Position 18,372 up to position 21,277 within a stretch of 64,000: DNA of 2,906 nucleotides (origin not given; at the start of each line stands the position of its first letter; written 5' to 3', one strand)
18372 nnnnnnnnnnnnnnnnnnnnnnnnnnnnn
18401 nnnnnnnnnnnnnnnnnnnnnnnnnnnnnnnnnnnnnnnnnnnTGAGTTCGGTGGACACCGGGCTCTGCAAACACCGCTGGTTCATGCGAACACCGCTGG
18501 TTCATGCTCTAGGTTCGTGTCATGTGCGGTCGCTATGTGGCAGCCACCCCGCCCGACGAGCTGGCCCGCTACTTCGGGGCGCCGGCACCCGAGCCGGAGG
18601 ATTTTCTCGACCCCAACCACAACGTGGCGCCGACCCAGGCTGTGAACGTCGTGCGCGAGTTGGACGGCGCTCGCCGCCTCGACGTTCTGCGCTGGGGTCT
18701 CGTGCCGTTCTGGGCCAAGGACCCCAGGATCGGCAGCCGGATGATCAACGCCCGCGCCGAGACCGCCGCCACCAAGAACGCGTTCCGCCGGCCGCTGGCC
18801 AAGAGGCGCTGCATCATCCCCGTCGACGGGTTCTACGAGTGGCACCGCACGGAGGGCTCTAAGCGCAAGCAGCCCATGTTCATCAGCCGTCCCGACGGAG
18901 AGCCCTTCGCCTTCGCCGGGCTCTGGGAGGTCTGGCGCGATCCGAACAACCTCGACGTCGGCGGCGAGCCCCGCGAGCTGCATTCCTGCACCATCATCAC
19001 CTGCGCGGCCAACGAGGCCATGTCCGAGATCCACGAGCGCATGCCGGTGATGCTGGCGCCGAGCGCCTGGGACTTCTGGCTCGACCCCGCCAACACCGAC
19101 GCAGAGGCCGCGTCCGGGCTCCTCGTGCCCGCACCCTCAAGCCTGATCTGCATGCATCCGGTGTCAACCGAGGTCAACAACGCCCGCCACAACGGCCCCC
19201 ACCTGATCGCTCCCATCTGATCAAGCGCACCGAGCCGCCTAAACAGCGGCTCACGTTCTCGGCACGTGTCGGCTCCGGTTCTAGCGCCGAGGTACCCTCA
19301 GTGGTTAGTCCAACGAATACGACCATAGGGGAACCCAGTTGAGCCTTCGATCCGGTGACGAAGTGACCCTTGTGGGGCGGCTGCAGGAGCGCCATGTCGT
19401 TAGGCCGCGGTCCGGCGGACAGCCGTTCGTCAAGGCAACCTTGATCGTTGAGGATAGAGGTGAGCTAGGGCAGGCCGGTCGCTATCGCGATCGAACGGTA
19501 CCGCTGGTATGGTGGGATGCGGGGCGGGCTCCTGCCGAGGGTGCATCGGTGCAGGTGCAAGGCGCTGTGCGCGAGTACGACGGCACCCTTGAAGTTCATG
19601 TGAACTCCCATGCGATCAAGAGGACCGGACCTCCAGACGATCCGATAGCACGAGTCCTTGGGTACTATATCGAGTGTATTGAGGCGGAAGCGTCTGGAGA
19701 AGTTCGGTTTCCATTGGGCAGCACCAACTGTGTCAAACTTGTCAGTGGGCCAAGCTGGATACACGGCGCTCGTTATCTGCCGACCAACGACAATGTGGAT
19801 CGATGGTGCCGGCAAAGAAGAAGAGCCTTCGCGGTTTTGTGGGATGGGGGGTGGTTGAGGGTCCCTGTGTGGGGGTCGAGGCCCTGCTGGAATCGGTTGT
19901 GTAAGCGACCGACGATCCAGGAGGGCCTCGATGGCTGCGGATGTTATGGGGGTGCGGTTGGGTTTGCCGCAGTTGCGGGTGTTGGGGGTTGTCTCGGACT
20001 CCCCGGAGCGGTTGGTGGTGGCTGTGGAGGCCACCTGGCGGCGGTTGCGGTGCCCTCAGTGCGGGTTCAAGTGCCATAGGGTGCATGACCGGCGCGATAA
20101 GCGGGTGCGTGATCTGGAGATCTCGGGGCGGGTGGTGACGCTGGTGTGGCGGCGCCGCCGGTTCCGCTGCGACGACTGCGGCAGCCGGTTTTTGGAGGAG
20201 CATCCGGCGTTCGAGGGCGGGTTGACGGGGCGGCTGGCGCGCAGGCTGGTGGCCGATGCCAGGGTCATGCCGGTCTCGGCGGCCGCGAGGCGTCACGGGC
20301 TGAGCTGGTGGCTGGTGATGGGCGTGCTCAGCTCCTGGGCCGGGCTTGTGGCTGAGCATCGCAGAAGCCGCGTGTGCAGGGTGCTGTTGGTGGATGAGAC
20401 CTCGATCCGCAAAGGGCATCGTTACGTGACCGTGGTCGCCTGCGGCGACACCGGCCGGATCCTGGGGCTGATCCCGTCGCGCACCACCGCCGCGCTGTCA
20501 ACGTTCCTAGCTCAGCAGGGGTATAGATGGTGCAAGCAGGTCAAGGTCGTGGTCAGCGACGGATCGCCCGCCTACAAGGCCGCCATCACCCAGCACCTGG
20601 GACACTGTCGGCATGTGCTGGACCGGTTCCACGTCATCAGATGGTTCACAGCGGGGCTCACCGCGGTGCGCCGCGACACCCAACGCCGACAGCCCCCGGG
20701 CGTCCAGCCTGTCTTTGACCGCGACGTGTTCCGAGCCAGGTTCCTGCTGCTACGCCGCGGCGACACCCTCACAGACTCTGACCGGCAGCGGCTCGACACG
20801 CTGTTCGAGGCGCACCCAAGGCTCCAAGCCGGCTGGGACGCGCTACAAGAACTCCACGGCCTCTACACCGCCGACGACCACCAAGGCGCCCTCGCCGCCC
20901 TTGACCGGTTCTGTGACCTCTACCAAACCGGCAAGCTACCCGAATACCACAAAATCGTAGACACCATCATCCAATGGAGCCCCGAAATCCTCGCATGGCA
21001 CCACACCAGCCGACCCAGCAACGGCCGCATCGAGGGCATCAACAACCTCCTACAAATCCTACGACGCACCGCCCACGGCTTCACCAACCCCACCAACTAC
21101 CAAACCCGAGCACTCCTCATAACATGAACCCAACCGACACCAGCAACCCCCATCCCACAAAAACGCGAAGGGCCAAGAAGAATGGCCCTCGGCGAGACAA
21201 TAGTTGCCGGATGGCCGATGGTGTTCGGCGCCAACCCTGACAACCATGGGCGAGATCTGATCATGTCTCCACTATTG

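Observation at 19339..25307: Low-GC single-gene helicase-nuclease (candidate defence system) that is restorable to 1082 codons after removing two IS insertions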

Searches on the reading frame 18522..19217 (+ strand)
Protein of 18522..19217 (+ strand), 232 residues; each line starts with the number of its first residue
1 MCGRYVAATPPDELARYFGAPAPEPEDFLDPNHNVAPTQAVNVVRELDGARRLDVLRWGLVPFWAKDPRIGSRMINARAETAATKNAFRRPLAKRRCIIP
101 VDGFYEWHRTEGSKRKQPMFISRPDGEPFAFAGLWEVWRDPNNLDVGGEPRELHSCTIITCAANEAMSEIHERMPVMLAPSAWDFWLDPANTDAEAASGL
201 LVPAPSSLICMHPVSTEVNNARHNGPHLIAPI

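Call 10: search_protein_families(library=ncbifam, proteins=[window:18522-19217:+], max_evalue=0.001)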
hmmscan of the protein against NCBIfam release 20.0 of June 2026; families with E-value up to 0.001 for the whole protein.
window:18522-19217:+ (232 aa): 1 family
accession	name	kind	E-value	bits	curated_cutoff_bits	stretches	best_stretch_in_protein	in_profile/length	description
NF007413.0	PRK09951.1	subfamily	8e-30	103.8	349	1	1-232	1-222/222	hypothetical protein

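Call 16: find_related_loci(query=window:18522-19217:+, collection=genome_contigs, flank=10000)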
Query window:18522-19217:+ (232 aa) in genome_contigs; peptide patterns used: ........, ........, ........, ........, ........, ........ (x = any residue, [..] = any of these).
599 stretches matched a pattern (row limit reached: there are more); 592 encode a relative of the query (tblastn E <= 1e-3); the best 80 are kept; 80 distinct loci.
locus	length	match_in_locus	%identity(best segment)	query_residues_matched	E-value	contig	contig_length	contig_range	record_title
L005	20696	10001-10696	79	1-232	3e-125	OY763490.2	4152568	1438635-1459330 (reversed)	MAG: Acidimicrobiales bacterium isolate e420a23f-e807-4b73-8760-6b68b197cd4b genome assembly, chromosome: 1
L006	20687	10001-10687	80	1-229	2e-123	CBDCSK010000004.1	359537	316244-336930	MAG: Candidatus Aldehydirespirator sp. isolate 158ad01d-a0e1-4362-9a4e-647a92b6262f genome assembly, contig: contig_4, w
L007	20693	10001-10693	79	1-231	8e-123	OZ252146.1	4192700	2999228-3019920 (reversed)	MAG: Candidatus Aldehydirespirator sp. isolate fd067d44-95a4-4330-b63d-26ca3bb23c52 genome assembly, chromosome: 1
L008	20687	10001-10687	79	1-229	3e-122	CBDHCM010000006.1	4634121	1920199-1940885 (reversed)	MAG: Candidatus Aldehydirespirator sp. isolate 36171f10-6b1c-407a-8267-17b84cd7c53a genome assembly, contig: chromosome_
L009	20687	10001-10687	79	1-229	5e-122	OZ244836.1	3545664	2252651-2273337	MAG: Candidatus Aldehydirespirator sp. isolate e6163144-70ab-4bd6-a8bf-7abc59f56523 genome assembly, chromosome: 1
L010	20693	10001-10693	78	1-231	5e-120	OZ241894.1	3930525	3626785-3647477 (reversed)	MAG: Candidatus Aldehydirespirator sp. isolate 59d5e5b9-c534-4d11-b37b-78d6acc4b690 genome assembly, chromosome: 1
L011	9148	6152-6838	78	1-229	3e-120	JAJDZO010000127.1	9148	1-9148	MAG: Acidimicrobiia bacterium isolate jk18x40bins.8 k141_1995741, whole genome shotgun sequence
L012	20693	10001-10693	77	1-231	6e-118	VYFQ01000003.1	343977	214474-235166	MAG: Acidimicrobiaceae bacterium isolate SB0677_bin_3 NODE_3_length_343977_cov_59.379813, whole genome shotgun sequence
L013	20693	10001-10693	77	1-231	7e-118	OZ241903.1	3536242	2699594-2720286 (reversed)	MAG: Candidatus Aldehydirespirator sp. isolate d351f403-e454-448a-b302-ab11d97c6c0f genome assembly, chromosome: 1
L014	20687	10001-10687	79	1-229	1e-116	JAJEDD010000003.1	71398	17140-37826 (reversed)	MAG: Acidimicrobiia bacterium isolate jk18xAbins.52 k141_547388, whole genome shotgun sequence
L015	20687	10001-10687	78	1-229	6e-116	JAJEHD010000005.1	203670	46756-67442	MAG: Acidimicrobiia bacterium isolate p16x60bins.22 k141_243368, whole genome shotgun sequence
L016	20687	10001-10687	79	1-229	5e-116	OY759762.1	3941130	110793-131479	MAG: Acidimicrobiales bacterium isolate 58bc0cff-3a4e-4465-8a1f-db016ff7ac3d genome assembly, chromosome: 1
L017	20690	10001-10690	76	1-231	2e-115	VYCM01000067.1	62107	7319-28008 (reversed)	MAG: Acidimicrobiaceae bacterium isolate SB0675_bin_16 NODE_200_length_62107_cov_55.067846, whole genome shotgun sequenc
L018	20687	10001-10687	79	1-229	4e-115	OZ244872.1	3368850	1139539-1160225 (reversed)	MAG: Candidatus Aldehydirespirator sp. isolate 389653a7-0111-4ae2-a933-d032a7ae712c genome assembly, chromosome: 1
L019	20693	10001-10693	77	1-231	1e-114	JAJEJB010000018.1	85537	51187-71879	MAG: Acidimicrobiia bacterium isolate p16x63bins.58 k141_271141, whole genome shotgun sequence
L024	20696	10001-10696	68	1-232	1e-104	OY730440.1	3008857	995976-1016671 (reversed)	MAG: Acidimicrobiales bacterium isolate 66a0c705-35f1-4a73-9d13-6e1e10a8c2cc genome assembly, chromosome: 1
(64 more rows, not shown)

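Call 21: search_protein_families(library=pfam, proteins=[L024:10875-15422:+, L024:15517-16248:+, L024:16726-17070:+], max_evalue=0.001)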
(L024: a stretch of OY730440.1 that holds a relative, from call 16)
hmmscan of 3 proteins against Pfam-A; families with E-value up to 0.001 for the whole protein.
L024:10875-15422:+ (1516 aa): 8 families
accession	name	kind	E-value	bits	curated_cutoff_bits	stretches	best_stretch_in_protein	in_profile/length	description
PF13156.12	Mrr_cat_2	-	2.8e-19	69.7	22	1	43-159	8-122/127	Restriction endonuclease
PF22240.1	ISP_coupler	-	8.6e-19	68.6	27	1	720-840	1-120/126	Type ISP restriction-modification enzyme, coupler domain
PF04851.21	ResIII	-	6.9e-18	65.5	22.5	1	171-360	2-161/164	Type III restriction enzyme, res subunit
PF18135.7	Type_ISP_C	-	3.2e-16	59.8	25.9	1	1262-1372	6-100/342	Type ISP C-terminal specificity domain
PF00270.35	DEAD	-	2.4e-10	40.8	26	1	174-361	1-160/167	DEAD/DEAH box helicase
PF04471.18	Mrr_cat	-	4e-07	30.6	21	1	62-147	30-111/115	Restriction endonuclease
PF00271.37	Helicase_C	-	1.9e-06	28.5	23.5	1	523-605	39-109/110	Helicase conserved C-terminal domain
PF02384.22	N6_Mtase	-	0.00046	20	20.4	0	852-1042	4-136/311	N-6 DNA Methylase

L024:15517-16248:+ (244 aa): 1 family
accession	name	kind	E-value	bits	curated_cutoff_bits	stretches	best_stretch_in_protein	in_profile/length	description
PF18135.7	Type_ISP_C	-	5.1e-48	164.4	25.9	1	34-218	167-339/342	Type ISP C-terminal specificity domain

L024:16726-17070:+ (115 aa): 0 families

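Call 22: search_protein_families(library=padloc, proteins=[L024:10875-15422:+, L024:15517-16248:+], max_evalue=0.001)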
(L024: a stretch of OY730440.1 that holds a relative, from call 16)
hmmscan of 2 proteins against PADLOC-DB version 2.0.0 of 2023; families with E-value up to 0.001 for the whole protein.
L024:10875-15422:+ (1516 aa): 13 families
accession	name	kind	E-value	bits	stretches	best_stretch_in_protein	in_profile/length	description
PDLC03597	REase_MTase_IIG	-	0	1059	1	3-1385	4-1360/1646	Type IIG restriction enzyme-methyltransferase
PDLC03051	REase_MTase_I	-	3e-206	685.5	1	20-1375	32-1336/1591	Type I restriction enzyme-methyltransferase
PDLC03621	REase_MTase_IIG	-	1.5e-79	266.2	1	730-1370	164-758/1024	Type IIG restriction enzyme-methyltransferase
PDLC03631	REase_MTase_IIG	-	4.6e-42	142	1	814-1371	250-778/1086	Type IIG restriction enzyme-methyltransferase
PDLC02707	PbeA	-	7.4e-22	75.7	2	162-409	242-453/672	PbeA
PDLC03610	REase_MTase_IIG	-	3.1e-20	69.9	1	809-1044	247-486/1096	Type IIG restriction enzyme-methyltransferase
PDLC02704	PbeA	-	6.6e-17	59.2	1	564-622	590-648/682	PbeA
PDLC02706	PbeA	-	4.5e-11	40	1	167-407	264-472/722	PbeA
PDLC01439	typeIV_DinG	-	2.8e-10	37.5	1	170-260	13-96/575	CAS-IV-A; associated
PDLC04134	mad2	-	9.6e-10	35.9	1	849-1201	249-462/492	mads_2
PDLC02705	PbeA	-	2.6e-09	33.8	1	548-607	563-622/691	PbeA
PDLC02703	PbeA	-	1.2e-05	22.1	1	570-609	564-603/626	PbeA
PDLC03049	REase_I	-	5.3e-05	19.4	0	172-238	167-236/807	Type I restriction enzyme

L024:15517-16248:+ (244 aa): 5 families
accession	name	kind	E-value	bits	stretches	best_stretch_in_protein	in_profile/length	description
PDLC03597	REase_MTase_IIG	-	6.4e-51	171.1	1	35-240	1429-1636/1646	Type IIG restriction enzyme-methyltransferase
PDLC03051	REase_MTase_I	-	2e-27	92.8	1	54-240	1416-1585/1591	Type I restriction enzyme-methyltransferase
PDLC03621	REase_MTase_IIG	-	3.7e-26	89.5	1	34-236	819-1009/1024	Type IIG restriction enzyme-methyltransferase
PDLC03631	REase_MTase_IIG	-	1e-08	31.6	1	35-225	840-1024/1086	Type IIG restriction enzyme-methyltransferase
PDLC03610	REase_MTase_IIG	-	4.6e-07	26.3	1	58-186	909-1033/1096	Type IIG restriction enzyme-methyltransferase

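Call 86: search_protein_families(library=pfam, proteins=[window:18522-19217:+], max_evalue=0.001)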
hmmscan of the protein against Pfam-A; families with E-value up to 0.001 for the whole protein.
window:18522-19217:+ (232 aa): 1 family
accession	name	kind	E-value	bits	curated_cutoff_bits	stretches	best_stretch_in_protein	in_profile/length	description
PF02586.19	SRAP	-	1e-77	261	27.1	1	1-220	1-213/214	SOS response associated peptidase (SRAP)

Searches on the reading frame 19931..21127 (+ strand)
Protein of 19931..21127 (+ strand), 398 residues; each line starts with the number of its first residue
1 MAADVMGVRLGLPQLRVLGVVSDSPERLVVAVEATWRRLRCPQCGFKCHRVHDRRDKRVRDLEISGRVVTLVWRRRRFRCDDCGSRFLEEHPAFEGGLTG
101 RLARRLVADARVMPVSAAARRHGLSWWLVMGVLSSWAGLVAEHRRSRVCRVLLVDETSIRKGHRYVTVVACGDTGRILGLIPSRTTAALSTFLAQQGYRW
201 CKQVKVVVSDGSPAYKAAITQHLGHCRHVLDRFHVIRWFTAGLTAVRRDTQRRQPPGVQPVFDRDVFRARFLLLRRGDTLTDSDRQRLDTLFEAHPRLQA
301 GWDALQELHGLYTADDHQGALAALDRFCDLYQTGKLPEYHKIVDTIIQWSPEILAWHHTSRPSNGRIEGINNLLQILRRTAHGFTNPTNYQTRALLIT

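Call 6: search_protein_families(library=pfam, proteins=[window:19931-21127:+], max_evalue=0.01)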
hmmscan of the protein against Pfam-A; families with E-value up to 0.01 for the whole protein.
window:19931-21127:+ (398 aa): 4 families
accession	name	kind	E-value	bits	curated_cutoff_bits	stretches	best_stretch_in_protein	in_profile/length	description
PF01610.23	DDE_Tnp_ISL3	-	3.8e-58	197.6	23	1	153-393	2-239/240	Transposase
PF14690.11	Zn_ribbon_ISL3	-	1.2e-10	42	25.5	1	40-83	4-47/47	zinc-finger of transposase IS204/IS1001/IS1096/IS1165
PF13542.12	HTH_Tnp_ISL3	-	3.9e-05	23.5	27.4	1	99-136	13-50/51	Helix-turn-helix domain of transposase family ISL3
PF00872.24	Transposase_mut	-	0.00018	20.9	21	0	303-372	272-343/379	Transposase, Mutator family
